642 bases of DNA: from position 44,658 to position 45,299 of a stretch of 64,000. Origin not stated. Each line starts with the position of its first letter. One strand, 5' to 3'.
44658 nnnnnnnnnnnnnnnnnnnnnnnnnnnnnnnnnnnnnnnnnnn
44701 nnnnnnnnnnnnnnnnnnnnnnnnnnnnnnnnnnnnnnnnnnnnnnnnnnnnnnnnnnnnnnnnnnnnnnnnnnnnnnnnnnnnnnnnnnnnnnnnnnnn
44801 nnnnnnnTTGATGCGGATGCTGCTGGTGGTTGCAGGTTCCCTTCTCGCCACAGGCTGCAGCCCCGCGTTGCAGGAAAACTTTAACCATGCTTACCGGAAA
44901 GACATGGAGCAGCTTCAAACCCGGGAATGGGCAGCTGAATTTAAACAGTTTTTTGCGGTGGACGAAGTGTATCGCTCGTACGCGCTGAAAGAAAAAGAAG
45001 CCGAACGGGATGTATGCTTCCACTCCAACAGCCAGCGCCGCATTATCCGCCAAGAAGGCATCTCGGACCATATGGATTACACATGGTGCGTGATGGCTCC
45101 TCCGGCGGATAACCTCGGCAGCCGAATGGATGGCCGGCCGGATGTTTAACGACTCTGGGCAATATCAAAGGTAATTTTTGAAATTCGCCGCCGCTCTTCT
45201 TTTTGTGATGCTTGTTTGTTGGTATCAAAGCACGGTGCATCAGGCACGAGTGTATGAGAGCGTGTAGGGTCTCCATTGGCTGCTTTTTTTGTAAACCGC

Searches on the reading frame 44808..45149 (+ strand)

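Call 77: search_protein_families(library=pfam, proteins=[window:44808-45149:+], max_evalue=0.1)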
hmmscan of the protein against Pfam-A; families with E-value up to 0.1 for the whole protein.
window:44808-45149:+ (113 aa): 1 family
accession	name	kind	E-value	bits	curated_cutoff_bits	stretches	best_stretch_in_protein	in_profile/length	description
PF25417.1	DUF7889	-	0.063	12.9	27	1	78-96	25-43/50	Family of unknown function (DUF7889)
